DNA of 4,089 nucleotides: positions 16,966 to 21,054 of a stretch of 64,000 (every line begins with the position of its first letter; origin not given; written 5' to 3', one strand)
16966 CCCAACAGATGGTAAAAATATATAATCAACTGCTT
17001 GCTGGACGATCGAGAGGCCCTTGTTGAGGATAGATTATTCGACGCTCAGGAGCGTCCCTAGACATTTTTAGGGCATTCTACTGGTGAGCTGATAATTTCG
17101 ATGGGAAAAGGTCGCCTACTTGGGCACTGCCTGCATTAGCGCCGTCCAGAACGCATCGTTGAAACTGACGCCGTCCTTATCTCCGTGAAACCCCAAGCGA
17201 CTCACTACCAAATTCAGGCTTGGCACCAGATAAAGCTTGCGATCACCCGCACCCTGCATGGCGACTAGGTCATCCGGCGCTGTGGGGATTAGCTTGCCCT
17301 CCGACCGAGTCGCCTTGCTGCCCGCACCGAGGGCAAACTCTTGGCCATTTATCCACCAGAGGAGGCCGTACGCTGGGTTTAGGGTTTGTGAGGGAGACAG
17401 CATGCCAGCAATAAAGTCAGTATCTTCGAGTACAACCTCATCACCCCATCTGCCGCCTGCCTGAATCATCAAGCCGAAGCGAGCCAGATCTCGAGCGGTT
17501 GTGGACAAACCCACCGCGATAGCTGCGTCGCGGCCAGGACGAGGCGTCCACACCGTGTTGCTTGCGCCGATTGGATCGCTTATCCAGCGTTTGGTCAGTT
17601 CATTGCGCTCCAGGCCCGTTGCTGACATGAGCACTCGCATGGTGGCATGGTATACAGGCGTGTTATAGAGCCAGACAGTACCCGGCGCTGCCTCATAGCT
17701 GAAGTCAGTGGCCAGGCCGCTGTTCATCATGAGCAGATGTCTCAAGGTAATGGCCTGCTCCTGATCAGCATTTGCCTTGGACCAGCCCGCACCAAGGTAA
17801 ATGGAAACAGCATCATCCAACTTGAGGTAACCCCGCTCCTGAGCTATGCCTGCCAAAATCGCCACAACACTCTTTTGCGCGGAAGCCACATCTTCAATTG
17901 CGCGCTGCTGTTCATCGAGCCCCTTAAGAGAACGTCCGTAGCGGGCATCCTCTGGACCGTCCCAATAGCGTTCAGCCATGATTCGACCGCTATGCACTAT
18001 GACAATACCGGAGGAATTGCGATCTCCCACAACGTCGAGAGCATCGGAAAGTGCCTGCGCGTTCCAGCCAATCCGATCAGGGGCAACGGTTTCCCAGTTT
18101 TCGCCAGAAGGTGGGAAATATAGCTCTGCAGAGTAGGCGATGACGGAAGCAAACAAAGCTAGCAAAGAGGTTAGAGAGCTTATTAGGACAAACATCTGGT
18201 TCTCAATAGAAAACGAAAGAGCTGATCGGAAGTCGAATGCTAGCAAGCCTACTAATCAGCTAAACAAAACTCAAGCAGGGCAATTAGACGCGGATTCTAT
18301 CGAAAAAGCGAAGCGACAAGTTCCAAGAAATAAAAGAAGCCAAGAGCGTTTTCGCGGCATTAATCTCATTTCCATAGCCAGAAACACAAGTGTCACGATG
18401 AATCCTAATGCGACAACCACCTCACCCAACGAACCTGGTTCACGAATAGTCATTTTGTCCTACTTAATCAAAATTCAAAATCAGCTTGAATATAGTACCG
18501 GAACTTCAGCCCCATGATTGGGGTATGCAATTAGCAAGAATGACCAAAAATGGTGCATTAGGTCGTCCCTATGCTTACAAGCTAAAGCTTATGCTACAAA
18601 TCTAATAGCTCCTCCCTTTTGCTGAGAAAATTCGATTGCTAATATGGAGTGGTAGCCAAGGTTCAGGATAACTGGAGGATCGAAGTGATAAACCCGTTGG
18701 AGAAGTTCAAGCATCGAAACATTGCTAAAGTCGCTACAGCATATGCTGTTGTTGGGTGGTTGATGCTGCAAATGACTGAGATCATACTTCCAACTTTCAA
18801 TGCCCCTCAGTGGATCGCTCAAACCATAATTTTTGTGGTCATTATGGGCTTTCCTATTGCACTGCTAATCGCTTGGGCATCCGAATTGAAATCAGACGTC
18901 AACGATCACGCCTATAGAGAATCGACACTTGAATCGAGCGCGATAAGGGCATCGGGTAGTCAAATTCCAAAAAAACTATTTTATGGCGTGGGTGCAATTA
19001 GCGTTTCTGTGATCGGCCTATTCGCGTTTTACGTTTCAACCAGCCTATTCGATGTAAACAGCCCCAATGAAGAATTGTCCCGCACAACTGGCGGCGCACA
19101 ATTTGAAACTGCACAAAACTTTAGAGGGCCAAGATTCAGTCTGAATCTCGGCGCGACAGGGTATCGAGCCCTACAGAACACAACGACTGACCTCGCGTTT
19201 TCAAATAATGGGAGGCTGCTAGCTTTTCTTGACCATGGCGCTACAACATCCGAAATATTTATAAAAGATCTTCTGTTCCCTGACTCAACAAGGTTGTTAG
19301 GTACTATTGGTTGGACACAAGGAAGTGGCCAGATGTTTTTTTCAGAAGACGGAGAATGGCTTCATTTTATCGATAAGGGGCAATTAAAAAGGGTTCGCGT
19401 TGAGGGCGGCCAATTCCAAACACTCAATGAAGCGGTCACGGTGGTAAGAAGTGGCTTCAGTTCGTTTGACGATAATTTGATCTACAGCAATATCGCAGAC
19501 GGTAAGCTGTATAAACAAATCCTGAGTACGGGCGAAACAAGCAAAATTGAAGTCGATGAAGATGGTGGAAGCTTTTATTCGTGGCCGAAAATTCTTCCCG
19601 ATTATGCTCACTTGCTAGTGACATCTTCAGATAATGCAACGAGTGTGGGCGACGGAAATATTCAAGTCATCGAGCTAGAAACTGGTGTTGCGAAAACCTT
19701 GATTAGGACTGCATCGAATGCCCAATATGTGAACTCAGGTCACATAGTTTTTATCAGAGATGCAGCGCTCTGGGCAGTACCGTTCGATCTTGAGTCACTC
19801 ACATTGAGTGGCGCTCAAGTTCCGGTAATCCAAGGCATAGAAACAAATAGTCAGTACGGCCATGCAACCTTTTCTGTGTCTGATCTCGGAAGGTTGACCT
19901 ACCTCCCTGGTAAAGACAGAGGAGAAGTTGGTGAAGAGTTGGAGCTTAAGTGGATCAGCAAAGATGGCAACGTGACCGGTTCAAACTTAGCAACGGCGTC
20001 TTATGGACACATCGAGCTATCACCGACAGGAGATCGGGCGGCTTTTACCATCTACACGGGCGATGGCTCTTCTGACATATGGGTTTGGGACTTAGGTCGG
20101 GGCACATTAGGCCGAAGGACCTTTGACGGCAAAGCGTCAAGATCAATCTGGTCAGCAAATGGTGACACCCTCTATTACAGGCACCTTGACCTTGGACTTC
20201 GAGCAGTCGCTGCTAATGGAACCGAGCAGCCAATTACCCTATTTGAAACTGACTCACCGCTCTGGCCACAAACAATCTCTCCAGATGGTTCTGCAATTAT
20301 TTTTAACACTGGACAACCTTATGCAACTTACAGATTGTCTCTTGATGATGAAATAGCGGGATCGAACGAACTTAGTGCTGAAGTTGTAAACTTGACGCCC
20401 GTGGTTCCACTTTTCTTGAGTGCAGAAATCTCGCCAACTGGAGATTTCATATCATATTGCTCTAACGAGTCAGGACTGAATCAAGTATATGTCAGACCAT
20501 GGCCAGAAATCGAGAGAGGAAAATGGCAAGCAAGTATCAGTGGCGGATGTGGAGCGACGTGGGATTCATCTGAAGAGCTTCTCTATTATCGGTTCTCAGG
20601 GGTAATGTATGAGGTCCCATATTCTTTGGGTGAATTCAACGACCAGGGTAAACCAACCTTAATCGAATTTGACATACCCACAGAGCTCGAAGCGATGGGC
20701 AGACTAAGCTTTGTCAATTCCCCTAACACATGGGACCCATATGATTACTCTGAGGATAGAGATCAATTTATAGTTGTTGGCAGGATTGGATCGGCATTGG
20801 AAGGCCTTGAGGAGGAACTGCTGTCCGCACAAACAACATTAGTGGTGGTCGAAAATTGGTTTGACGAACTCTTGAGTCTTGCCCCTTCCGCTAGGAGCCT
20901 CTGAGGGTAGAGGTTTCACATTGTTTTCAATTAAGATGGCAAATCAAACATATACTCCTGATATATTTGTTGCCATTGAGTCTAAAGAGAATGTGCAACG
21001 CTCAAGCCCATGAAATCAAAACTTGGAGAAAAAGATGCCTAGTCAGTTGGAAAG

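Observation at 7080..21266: Paralog array: TolB-like anchored beta-propeller genes, each paired divergently with a small single-TM protein, in various states of decay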

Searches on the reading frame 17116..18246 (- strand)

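Call 3: search_protein_families(library=pfam, proteins=[window:17116-18246:-], max_evalue=0.01)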
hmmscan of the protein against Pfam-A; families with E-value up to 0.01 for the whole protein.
window:17116-18246:- (376 aa): 1 family
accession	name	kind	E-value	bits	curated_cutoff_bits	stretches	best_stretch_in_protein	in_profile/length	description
PF00144.29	Beta-lactamase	-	5.7e-21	75.5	27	1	78-310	16-280/329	Beta-lactamase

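Call 4: search_protein_families(library=ncbifam, proteins=[window:17116-18246:-], max_evalue=0.01)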
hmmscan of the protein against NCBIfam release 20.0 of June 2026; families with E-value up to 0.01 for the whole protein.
window:17116-18246:- (376 aa): 4 families
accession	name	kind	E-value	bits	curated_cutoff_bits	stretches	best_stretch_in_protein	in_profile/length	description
NF045925.1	3-sucCA_synth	equivalog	3.8e-05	22.3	800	1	119-300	84-280/498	3-succinylated cholic acid synthase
NF038269.1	lipase_LipE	equivalog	0.0011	18.2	750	0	91-178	64-144/407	lipase LipE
NF040478.1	blaLAQ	exception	0.002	17.1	850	1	114-177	75-134/380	LAQ family class C beta-lactamase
NF007943.0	PRK10662.1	equivalog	0.0074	14.9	266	0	116-187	83-153/380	D-alanyl-D-alanine-carboxypeptidase/endopeptidase AmpH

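Call 72: search_protein_families(library=phrogs, proteins=[L074:11252-11725:+, L074:11738-12247:+], max_evalue=0.01)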
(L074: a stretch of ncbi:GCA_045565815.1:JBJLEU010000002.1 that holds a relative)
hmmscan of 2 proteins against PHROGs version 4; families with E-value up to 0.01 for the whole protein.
L074:11252-11725:+ (157 aa): 0 families

L074:11738-12247:+ (169 aa): 0 families

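Call 93: search_protein_families(library=pfam, proteins=[L078:8377-9276:-, L078:7972-8364:-, L078:6165-6632:+, L078:7248-7697:+], max_evalue=0.1)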
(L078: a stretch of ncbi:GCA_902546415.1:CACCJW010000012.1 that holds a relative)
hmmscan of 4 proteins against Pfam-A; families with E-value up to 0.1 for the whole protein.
L078:8377-9276:- (299 aa): 0 families

L078:7972-8364:- (130 aa): 0 families

L078:6165-6632:+ (155 aa): 1 family
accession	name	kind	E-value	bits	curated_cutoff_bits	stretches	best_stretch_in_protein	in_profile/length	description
PF24319.2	DUF7491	-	0.0043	17.7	30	1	110-144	33-67/90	Coiled-coil region of unknown function (DUF7491)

L078:7248-7697:+ (149 aa): 0 families

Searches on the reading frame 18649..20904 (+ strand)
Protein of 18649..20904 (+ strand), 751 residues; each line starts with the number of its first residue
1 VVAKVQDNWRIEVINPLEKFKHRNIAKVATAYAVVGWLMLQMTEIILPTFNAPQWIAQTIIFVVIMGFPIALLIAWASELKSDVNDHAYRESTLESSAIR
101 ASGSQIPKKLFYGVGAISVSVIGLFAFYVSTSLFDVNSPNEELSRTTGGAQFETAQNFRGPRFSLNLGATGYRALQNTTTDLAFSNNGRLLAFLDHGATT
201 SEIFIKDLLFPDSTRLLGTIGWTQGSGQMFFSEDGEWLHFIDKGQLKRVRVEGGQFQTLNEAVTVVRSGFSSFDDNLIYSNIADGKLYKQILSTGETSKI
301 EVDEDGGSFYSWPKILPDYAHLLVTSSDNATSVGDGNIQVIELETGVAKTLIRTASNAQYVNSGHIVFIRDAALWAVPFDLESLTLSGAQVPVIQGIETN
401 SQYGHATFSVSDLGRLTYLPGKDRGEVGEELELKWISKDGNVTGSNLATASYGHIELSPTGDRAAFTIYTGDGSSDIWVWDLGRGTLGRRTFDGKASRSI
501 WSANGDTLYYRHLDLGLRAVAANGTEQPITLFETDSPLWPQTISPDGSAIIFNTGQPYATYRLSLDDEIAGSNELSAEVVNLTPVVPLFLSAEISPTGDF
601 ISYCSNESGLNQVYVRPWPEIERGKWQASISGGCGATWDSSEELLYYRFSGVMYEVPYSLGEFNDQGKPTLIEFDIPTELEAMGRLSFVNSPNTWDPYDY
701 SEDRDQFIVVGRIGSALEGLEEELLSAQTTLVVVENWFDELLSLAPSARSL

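Call 3: search_protein_families(library=pfam, proteins=[window:18649-20904:+], max_evalue=0.01)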
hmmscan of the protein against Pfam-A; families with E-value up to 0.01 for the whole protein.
window:18649-20904:+ (751 aa): 1 family
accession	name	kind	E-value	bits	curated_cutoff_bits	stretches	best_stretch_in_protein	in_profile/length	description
PF07676.18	PD40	-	0.00012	22.4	20.9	0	457-479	16-38/38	WD40-like Beta Propeller Repeat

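Call 4: search_protein_families(library=ncbifam, proteins=[window:18649-20904:+], max_evalue=0.01)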
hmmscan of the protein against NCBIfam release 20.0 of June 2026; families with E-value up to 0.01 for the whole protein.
window:18649-20904:+ (751 aa): 1 family
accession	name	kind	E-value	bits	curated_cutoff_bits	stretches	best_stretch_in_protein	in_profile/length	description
TIGR02800.1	propeller_TolB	equivalog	1.2e-05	24.4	343.15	0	458-557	287-387/418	Tol-Pal system beta propeller repeat protein TolB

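Call 72: search_protein_families(library=phrogs, proteins=[L074:11252-11725:+, L074:11738-12247:+], max_evalue=0.01)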
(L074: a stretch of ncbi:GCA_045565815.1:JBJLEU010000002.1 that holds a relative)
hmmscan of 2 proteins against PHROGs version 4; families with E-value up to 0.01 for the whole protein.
L074:11252-11725:+ (157 aa): 0 families

L074:11738-12247:+ (169 aa): 0 families

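Call 93: search_protein_families(library=pfam, proteins=[L078:8377-9276:-, L078:7972-8364:-, L078:6165-6632:+, L078:7248-7697:+], max_evalue=0.1)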
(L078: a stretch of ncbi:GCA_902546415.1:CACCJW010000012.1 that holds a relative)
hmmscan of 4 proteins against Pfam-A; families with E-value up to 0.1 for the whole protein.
L078:8377-9276:- (299 aa): 0 families

L078:7972-8364:- (130 aa): 0 families

L078:6165-6632:+ (155 aa): 1 family
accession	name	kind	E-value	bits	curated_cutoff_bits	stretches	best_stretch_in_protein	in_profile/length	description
PF24319.2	DUF7491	-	0.0043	17.7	30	1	110-144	33-67/90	Coiled-coil region of unknown function (DUF7491)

L078:7248-7697:+ (149 aa): 0 families
